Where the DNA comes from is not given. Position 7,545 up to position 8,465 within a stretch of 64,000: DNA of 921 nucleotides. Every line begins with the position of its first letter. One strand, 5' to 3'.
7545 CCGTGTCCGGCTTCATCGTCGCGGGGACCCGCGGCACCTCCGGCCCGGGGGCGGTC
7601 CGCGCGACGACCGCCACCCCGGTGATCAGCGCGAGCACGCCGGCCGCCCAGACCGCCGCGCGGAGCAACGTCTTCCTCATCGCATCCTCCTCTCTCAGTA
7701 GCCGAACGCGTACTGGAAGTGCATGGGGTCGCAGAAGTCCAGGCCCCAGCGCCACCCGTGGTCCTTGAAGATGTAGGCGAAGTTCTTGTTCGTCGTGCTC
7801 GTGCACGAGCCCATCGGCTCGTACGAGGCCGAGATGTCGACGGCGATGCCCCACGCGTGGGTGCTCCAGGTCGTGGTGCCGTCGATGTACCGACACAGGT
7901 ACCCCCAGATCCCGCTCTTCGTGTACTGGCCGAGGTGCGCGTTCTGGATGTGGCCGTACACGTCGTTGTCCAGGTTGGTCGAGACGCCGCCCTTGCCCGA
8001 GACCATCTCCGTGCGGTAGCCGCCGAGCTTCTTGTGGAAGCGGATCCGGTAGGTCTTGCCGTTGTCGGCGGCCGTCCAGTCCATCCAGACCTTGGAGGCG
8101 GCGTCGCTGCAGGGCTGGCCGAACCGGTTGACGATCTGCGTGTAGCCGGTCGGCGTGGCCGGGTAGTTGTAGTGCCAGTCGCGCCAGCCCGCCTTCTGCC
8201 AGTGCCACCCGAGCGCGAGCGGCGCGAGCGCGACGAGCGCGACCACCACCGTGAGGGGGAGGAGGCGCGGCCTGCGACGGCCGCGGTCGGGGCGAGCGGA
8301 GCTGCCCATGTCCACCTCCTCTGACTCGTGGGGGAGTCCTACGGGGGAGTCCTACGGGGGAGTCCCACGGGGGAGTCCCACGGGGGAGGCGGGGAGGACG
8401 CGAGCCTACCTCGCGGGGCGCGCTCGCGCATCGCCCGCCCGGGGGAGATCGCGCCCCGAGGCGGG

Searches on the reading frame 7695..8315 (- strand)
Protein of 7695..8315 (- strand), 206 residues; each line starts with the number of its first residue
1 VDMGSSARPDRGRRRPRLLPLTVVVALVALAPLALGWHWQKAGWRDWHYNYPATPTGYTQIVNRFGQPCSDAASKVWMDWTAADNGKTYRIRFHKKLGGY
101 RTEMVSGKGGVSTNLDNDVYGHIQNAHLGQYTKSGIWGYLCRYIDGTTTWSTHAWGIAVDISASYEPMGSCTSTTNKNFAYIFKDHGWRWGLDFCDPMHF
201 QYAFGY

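Call 10: search_protein_families(library=pfam, proteins=[window:7695-8315:-], max_evalue=0.01)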
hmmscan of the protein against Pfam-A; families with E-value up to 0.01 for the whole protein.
window:7695-8315:- (206 aa): 1 family
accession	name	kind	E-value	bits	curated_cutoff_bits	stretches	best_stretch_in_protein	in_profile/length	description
PF13539.11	Peptidase_M15_4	-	4.6e-12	46.8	25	1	146-202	2-70/70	D-alanyl-D-alanine carboxypeptidase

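Call 11: find_encoding_contigs(protein=window:7695-8309:-, flank=3000, max_places=10)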
Protein window:7695-8309:- (204 aa): 1 contig read that carries it; 1 place shown.
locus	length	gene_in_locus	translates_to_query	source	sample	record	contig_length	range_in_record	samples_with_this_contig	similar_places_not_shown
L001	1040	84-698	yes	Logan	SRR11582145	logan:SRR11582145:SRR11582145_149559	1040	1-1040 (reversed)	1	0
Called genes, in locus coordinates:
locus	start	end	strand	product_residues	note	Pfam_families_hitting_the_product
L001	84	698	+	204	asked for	PF13539:Peptidase_M15_4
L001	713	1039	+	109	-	?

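Call 13: find_homologous_proteins(query=window:7695-8309:-)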
Query window:7695-8309:- (204 aa): 354 proteins with E <= 0.001 among 691 candidates; the best 120 are listed.
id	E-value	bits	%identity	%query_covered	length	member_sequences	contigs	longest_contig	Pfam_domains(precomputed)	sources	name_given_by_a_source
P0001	7.6e-137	473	96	100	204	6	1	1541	PF13539.12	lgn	-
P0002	1.5e-133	462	95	100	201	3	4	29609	PF13539.12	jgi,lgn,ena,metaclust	metaclust:\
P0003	9.4e-126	437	88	100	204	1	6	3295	PF13539.12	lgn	-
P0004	6.2e-116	404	82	93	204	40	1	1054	PF13539.12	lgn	-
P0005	1.5e-112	393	80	100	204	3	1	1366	PF13539.12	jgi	-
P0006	9.0e-110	384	76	100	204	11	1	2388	PF13539.12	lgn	-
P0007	1.2e-108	381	76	100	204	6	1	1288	PF13539.12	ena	-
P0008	1.7e-107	377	76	100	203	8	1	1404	PF13539.12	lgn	-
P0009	4.2e-107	376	75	100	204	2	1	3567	PF13539.12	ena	-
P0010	9.5e-107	374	79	84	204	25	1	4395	PF13539.12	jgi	jgi:D-alanyl-D-alanine carboxypeptidase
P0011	6.2e-106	372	78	92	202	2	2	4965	PF13539.12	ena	-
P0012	1.7e-105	370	75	99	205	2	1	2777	PF13539.12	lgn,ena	-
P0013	2.4e-105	370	74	100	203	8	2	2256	PF13539.12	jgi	jgi:hypothetical protein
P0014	8.2e-105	368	75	99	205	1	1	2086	PF13539.12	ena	-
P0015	9.6e-105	368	75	100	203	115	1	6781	PF13539.12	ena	-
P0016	1.6e-103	364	82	84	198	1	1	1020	PF13539.12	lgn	-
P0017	2.4e-103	363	74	100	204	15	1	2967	PF13539.12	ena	-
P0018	3.1e-103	363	82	88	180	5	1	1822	PF13539.12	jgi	jgi:hypothetical protein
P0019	1.3e-101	358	80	84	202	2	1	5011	PF13539.12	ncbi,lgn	-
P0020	2.2e-100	354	81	84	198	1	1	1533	PF13539.12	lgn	-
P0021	4.2e-100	353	80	84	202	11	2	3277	PF13539.12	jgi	-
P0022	5.2e-100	352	73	99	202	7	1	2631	PF13539.12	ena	-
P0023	5.8e-100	352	77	90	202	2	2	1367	PF13539.12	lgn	-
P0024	7.4e-100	352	75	91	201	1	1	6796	PF13539.12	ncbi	-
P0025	2.0e-99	350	72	100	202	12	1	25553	PF13539.12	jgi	jgi:D-alanyl-D-alanine carboxypeptidase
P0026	6.2e-99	349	77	83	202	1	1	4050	PF13539.12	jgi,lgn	jgi:hypothetical protein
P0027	3.0e-98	347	78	83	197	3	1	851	PF13539.12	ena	-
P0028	3.7e-98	346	77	88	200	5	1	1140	PF13539.12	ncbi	-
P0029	4.2e-98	346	72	100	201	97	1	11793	PF13539.12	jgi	jgi:D-alanyl-D-alanine carboxypeptidase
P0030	4.3e-98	346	76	95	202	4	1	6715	PF13539.12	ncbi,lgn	-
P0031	1.2e-97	345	74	100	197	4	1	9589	PF13539.12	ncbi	-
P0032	5.8e-97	342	76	96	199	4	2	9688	PF13539.12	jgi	jgi:hypothetical protein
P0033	6.2e-97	342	76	83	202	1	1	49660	PF13539.12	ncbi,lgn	-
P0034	1.5e-96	341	72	100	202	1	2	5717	PF13539.12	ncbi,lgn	-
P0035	7.6e-95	335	74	92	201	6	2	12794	PF13539.12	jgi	jgi:hypothetical protein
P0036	4.8e-94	333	71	95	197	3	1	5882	PF13539.12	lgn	-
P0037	9.8e-93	329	74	90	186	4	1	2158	PF13539.12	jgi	jgi:hypothetical protein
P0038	1.0e-92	328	71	95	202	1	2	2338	PF13539.12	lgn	-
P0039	2.4e-91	324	69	100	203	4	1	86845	PF13539.12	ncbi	-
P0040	3.1e-91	324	73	95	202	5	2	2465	PF13539.12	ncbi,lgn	-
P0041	3.6e-91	323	70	95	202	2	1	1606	PF13539.12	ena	-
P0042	4.1e-91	323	69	98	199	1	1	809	PF13539.12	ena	-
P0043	9.0e-90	319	68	95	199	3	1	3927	PF13539.12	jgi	jgi:hypothetical protein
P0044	2.4e-89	317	70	95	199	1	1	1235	PF13539.12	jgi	jgi:hypothetical protein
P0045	2.9e-89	317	69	93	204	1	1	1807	PF13539.12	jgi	jgi:D-alanyl-D-alanine carboxypeptidase-like protein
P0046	8.3e-89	316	68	94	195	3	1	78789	PF13539.12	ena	-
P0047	1.3e-88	315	65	100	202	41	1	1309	PF13539.12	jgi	jgi:hypothetical protein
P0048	3.0e-88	314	67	98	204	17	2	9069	PF13539.12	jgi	jgi:hypothetical protein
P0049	4.3e-88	313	68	97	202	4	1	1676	PF13539.12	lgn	-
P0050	8.6e-88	312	69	84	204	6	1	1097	PF13539.12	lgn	-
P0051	1.6e-87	311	69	93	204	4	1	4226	PF13539.12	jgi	jgi:hypothetical protein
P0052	4.5e-87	310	67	96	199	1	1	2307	PF13539.12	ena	-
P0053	6.2e-87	310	67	95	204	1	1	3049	PF13539.12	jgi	jgi:D-alanyl-D-alanine carboxypeptidase-like protein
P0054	1.0e-86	309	70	95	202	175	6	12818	PF13539.12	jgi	jgi:hypothetical protein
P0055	2.0e-86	308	66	95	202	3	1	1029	PF13539.12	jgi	jgi:D-alanyl-D-alanine carboxypeptidase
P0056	3.2e-86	307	70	91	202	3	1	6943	PF13539.12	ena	-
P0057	5.1e-86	307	66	98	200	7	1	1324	PF13539.12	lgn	-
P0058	5.1e-86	307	66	95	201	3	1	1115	PF13539.12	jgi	jgi:hypothetical protein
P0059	7.6e-86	306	66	98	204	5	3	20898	PF13539.12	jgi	jgi:D-alanyl-D-alanine carboxypeptidase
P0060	4.7e-85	303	65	88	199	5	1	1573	PF13539.12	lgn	-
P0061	8.7e-85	303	68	93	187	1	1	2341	PF13539.12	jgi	jgi:hypothetical protein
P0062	9.5e-85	302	69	83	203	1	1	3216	PF13539.12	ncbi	-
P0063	2.4e-84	301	66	96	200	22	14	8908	PF13539.12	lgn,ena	-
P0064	4.3e-84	300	68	84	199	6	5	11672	PF13539.12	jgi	jgi:D-alanyl-D-alanine carboxypeptidase-like protein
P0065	5.0e-84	300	63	98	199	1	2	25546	PF13539.12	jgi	jgi:hypothetical protein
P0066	6.6e-84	300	68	95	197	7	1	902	PF13539.12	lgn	-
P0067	9.2e-84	299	66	86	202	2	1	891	PF13539.12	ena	-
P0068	1.2e-83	299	67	93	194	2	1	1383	PF13539.12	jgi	jgi:hypothetical protein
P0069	1.3e-83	299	67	93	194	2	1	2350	PF13539.12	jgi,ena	jgi:hypothetical protein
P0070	1.5e-83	298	64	96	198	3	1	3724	PF13539.12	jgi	-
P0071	1.8e-83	298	68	95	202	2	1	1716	PF13539.12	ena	-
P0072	5.1e-83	297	71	81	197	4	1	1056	PF13539.12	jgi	-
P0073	8.5e-83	296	66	95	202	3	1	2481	PF13539.12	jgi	jgi:hypothetical protein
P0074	1.5e-82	295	64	93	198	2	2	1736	PF13539.12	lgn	-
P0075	2.2e-82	295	70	86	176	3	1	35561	PF13539.12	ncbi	-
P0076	3.0e-82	294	65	93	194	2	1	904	PF13539.12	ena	-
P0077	3.5e-82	294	71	83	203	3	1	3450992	PF13539.12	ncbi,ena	-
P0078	4.7e-82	294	63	100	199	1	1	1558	PF13539.12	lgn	-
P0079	1.2e-81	292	63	100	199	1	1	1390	PF13539.12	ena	-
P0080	2.2e-81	291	65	87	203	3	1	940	PF13539.12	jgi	jgi:hypothetical protein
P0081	4.6e-81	290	63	92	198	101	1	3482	PF13539.12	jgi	-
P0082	6.5e-81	290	66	95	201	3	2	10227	PF13539.12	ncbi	-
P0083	6.9e-81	290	65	94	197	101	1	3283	PF13539.12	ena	-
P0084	9.8e-81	289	67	86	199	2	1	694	PF13539.12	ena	-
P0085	1.6e-80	289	64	90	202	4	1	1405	PF13539.12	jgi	jgi:hypothetical protein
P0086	2.6e-80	288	66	93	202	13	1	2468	PF13539.12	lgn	-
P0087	5.6e-80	287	63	95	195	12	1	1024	PF13539.12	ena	-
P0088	6.0e-80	287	68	83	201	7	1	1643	PF13539.12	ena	-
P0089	7.0e-80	286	62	95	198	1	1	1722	PF13539.12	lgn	-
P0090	8.0e-80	286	67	84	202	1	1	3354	PF13539.12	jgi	jgi:hypothetical protein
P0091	1.2e-79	286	66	86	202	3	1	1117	PF13539.12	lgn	-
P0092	1.4e-79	285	66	87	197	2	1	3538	PF13539.12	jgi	jgi:hypothetical protein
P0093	1.7e-79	285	66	86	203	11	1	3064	PF13539.12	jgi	jgi:hypothetical protein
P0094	2.9e-79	284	62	98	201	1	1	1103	PF13539.12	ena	-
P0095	3.4e-79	284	68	85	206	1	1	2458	PF13539.12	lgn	-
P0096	4.1e-79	284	63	98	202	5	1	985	PF13539.12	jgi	jgi:hypothetical protein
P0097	4.2e-79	284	63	95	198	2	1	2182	PF13539.12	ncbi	ncbi:MAG TPA: M15 family metallopeptidase [Actinomycetota bacterium]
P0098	5.3e-79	284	64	95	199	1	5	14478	PF13539.12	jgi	jgi:D-alanyl-D-alanine carboxypeptidase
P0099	9.1e-79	283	64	96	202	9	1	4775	PF13539.12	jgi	jgi:hypothetical protein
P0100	9.5e-79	283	62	100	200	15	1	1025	PF13539.12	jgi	-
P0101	1.3e-78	282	65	84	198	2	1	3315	PF13539.12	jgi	jgi:D-alanyl-D-alanine carboxypeptidase-like protein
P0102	1.4e-78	282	62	100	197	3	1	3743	PF13539.12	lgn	-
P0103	1.4e-78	282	67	87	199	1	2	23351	PF13539.12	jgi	jgi:D-alanyl-D-alanine carboxypeptidase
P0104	1.7e-78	282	65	87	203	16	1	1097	PF13539.12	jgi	jgi:hypothetical protein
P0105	2.8e-78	281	65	95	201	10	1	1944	PF13539.12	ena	-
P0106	2.9e-78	281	66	87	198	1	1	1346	PF13539.12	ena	-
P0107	3.0e-78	281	61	96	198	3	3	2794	PF13539.12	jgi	-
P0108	3.2e-78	281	66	87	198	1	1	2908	PF13539.12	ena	-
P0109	7.5e-78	280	63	95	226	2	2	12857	PF13539.12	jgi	jgi:hypothetical protein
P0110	7.8e-78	280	61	96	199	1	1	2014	PF13539.12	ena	-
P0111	9.5e-78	279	69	83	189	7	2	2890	PF13539.12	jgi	jgi:hypothetical protein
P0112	1.1e-77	279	61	95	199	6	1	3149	PF13539.12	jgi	jgi:hypothetical protein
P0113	1.5e-77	279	63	96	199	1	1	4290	PF13539.12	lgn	-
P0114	1.7e-77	279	63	87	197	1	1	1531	PF13539.12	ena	-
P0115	1.7e-77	279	58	99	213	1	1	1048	PF13539.12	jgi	jgi:hypothetical protein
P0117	4.1e-77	277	61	98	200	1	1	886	PF13539.12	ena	-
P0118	4.3e-77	277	61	100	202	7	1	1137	PF13539.12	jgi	jgi:hypothetical protein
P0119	4.8e-77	277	61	96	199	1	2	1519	PF13539.12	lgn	-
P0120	5.3e-77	277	63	91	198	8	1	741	PF13539.12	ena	-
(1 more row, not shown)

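Call 14: find_encoding_contigs(protein=P0002, flank=4000, max_places=6)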
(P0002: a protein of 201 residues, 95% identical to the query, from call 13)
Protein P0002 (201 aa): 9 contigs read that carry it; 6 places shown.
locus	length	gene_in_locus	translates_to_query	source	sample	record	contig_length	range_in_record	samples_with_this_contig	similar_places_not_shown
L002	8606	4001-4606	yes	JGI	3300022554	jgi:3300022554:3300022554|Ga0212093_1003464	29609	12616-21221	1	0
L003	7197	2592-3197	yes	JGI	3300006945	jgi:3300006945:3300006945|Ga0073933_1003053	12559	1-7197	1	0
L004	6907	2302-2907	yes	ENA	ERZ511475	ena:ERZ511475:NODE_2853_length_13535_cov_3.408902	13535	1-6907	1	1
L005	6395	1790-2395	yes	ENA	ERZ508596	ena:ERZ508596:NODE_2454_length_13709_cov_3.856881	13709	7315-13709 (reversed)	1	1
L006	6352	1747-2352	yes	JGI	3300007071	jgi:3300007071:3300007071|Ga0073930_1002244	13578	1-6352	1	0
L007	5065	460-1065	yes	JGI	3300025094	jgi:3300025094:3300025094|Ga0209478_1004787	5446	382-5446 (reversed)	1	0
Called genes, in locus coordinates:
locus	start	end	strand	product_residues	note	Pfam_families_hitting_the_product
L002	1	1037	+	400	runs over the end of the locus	PF01551:Peptidase_M23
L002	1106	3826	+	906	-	PF01326:PPDK_N, PF00391:PEP-utilizers, PF02896:PEP-utilizers_C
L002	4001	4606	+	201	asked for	PF13539:Peptidase_M15_4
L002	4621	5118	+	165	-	-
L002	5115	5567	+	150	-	-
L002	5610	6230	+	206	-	PF02698:DUF218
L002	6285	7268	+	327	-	PF01966:HD, PF13286:HD_assoc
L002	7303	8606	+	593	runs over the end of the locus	PF01807:Zn_ribbon_DnaG, PF08275:DNAG_N, PF01751:Toprim, PF13155:Toprim_2, PF13362:Toprim_3, PF13662:Toprim_4, PF10410:DnaB_bind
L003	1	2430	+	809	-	PF01326:PPDK_N, PF00391:PEP-utilizers, PF02896:PEP-utilizers_C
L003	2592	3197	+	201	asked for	PF13539:Peptidase_M15_4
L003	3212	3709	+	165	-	-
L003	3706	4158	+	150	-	-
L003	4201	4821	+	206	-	PF02698:DUF218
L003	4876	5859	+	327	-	PF01966:HD, PF13286:HD_assoc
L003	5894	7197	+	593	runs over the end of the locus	PF01807:Zn_ribbon_DnaG, PF08275:DNAG_N, PF01751:Toprim, PF13155:Toprim_2, PF13362:Toprim_3, PF13662:Toprim_4, PF10410:DnaB_bind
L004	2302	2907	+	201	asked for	PF13539:Peptidase_M15_4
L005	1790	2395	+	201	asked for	PF13539:Peptidase_M15_4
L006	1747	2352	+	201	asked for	PF13539:Peptidase_M15_4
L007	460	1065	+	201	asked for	PF13539:Peptidase_M15_4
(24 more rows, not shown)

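Call 15: find_encoding_contigs(protein=P0001, flank=4000, max_places=6)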
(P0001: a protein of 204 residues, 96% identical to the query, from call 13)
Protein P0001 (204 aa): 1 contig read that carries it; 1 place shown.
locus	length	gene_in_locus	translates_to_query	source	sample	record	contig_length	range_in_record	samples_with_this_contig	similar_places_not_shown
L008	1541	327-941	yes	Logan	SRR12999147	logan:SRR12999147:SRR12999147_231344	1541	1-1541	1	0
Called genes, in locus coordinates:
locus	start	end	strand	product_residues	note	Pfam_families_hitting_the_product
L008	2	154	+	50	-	?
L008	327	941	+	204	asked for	PF13539:Peptidase_M15_4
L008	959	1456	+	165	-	-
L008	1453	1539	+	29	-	?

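Call 16: find_encoding_contigs(protein=P0003, flank=4000, max_places=6)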
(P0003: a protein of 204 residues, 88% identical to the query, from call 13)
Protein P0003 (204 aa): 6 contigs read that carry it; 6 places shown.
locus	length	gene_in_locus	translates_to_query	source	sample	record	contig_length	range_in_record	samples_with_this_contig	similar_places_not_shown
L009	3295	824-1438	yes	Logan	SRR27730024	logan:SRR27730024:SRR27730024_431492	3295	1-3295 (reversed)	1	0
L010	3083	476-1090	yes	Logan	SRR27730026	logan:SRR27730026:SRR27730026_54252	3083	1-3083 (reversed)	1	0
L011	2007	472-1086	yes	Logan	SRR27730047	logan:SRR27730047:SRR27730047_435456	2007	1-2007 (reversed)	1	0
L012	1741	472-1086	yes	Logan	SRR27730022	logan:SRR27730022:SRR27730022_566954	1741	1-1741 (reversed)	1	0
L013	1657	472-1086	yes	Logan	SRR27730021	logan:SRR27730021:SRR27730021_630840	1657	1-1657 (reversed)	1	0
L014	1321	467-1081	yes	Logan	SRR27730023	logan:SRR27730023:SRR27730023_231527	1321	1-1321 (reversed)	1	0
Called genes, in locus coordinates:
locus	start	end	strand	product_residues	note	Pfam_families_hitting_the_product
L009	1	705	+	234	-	?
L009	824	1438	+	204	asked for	PF13539:Peptidase_M15_4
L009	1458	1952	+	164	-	-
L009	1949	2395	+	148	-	-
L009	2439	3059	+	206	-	PF02698:DUF218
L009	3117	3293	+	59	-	?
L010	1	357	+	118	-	?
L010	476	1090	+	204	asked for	PF13539:Peptidase_M15_4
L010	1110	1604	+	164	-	-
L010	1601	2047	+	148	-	-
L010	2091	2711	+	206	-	PF02698:DUF218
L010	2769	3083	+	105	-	?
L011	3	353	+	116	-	?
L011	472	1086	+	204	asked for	PF13539:Peptidase_M15_4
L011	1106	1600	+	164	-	-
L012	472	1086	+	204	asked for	PF13539:Peptidase_M15_4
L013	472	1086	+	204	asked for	PF13539:Peptidase_M15_4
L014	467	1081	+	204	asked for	PF13539:Peptidase_M15_4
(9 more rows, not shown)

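Call 20: find_related_loci(query=A1, collection=genome_contigs, flank=3500)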
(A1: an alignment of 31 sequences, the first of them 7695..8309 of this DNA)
Query A1 (204 aa) in genome_contigs; peptide patterns used: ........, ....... (x = any residue, [..] = any of these).
305 stretches matched a pattern; 250 encode a relative of the query (tblastn E <= 1e-3); the best 80 are kept; 80 distinct loci.
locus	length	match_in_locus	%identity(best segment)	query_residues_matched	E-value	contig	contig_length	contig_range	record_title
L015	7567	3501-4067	81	16-204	2e-109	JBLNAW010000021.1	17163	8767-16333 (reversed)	MAG: Solirubrobacterales bacterium isolate MAG167 PRJNA951521_bin27_renamed_20, whole genome shotgun sequence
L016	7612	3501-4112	79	1-204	2e-104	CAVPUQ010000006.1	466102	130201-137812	MAG: uncultured Actinomycetes bacterium isolate MFD09964.bin.2.60 genome assembly, contig: contig_44970, whole genome sh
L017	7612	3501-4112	75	1-204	2e-103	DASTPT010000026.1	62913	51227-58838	MAG TPA_asm: Actinomycetota bacterium isolate SMAG_U2204 k141_1339589, whole genome shotgun sequence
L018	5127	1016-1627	74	1-204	2e-101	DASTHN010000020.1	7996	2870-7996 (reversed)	MAG TPA_asm: Actinomycetota bacterium isolate SMAG_U671 k141_1395433, whole genome shotgun sequence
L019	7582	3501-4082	79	11-204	5e-101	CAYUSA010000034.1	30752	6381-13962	MAG TPA_asm: uncultured Actinomycetes bacterium isolate SRP302447_co1_138 genome assembly, contig: NODE_4033_length_3075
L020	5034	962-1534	76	11-204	6e-101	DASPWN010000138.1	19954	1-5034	MAG TPA_asm: Actinomycetota bacterium isolate SMAG_U11542 k141_1231258, whole genome shotgun sequence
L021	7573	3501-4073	76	11-204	1e-100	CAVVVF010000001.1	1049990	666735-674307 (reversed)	MAG: uncultured Actinomycetes bacterium isolate MFD03899.bin.2.35 genome assembly, contig: contig_11122, whole genome sh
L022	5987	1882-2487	76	3-204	4e-99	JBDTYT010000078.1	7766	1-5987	MAG: Actinomycetota bacterium isolate cluster4_bin.148 NODE_29782_length_7766_cov_10.398003, whole genome shotgun sequen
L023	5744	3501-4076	76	11-204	1e-98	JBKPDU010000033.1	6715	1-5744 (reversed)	MAG: Actinomycetota bacterium isolate GB_EKS_MAG_00016 GB_EKS_000000527481, whole genome shotgun sequence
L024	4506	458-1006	77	22-204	2e-98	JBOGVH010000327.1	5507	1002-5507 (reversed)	MAG: Actinomycetota bacterium isolate M3-S_metawrap_bin.246 k127_2018307, whole genome shotgun sequence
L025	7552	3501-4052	77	21-204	4e-98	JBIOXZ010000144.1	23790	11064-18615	MAG: Actinomycetota bacterium isolate MAG043 k127_4903549, whole genome shotgun sequence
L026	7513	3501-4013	80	34-204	2e-93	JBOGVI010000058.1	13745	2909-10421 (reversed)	MAG: Actinomycetota bacterium isolate M3-S_metabat2.bin.172 k127_2775637, whole genome shotgun sequence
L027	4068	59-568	79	35-204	3e-92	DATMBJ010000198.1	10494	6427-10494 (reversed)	MAG TPA_asm: Actinomycetota bacterium isolate SMAG_U13350 k141_62208, whole genome shotgun sequence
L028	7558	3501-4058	73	19-204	9e-92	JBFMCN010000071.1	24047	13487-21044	MAG: Actinomycetota bacterium isolate MAG194 MAG194_71, whole genome shotgun sequence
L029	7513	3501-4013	79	34-204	6e-92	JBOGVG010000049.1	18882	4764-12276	MAG: Actinomycetota bacterium isolate SC-S_metawrap_bin.145 k127_39474, whole genome shotgun sequence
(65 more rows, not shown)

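Call 46: list_cluster_members(proteins=[window:7695-8309:-, P0001, P0002, P0003])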
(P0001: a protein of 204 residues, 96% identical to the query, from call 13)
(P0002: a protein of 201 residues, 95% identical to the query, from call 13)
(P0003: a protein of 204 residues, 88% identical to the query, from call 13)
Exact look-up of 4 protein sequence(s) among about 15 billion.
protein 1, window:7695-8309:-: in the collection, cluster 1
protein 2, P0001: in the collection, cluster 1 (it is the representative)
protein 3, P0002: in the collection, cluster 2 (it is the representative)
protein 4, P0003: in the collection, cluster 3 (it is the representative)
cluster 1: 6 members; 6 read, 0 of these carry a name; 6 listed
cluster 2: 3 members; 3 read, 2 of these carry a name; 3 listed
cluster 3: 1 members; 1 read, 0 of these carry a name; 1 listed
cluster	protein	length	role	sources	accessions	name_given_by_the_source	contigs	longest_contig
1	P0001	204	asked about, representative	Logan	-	-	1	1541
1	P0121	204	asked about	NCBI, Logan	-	-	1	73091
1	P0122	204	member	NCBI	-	-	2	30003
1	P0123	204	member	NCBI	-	-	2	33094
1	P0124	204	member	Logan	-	-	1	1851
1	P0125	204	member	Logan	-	-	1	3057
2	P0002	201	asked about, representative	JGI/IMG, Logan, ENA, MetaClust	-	\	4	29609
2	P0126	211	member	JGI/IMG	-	hypothetical protein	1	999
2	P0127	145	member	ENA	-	-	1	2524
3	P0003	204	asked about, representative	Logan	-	-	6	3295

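Call 47: find_encoding_contigs(protein=P0123, flank=1500, max_places=6)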
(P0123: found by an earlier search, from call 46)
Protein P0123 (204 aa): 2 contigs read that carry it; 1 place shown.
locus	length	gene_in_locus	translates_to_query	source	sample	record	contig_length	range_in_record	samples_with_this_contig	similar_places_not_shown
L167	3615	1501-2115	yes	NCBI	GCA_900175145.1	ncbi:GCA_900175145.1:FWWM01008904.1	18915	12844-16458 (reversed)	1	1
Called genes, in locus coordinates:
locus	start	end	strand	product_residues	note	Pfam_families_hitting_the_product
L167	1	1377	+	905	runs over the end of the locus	PF01326:PPDK_N, PF00391:PEP-utilizers, PF02896:PEP-utilizers_C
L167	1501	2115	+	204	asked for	PF13539:Peptidase_M15_4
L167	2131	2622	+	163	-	-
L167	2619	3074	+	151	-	-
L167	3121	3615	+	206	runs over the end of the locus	PF02698:DUF218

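Call 48: find_encoding_contigs(protein=P0124, flank=1500, max_places=6)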
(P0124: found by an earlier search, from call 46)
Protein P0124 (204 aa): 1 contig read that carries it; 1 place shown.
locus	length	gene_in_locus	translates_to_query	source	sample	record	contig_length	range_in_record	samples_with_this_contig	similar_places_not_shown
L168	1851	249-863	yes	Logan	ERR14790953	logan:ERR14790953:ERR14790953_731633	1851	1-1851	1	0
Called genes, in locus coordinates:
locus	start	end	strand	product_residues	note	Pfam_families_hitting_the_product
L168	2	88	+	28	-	?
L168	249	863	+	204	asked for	PF13539:Peptidase_M15_4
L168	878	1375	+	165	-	-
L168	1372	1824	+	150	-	-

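Call 49: find_encoding_contigs(protein=P0125, flank=1500, max_places=6)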
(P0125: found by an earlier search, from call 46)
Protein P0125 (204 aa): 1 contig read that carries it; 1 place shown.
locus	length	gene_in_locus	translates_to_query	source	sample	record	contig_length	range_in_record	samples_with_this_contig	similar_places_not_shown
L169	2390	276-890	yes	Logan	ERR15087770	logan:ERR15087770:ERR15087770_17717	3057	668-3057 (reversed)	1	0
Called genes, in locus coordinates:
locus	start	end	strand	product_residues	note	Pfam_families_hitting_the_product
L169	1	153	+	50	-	?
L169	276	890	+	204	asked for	PF13539:Peptidase_M15_4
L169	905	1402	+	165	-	-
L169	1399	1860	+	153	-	-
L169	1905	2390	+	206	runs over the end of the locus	PF02698:DUF218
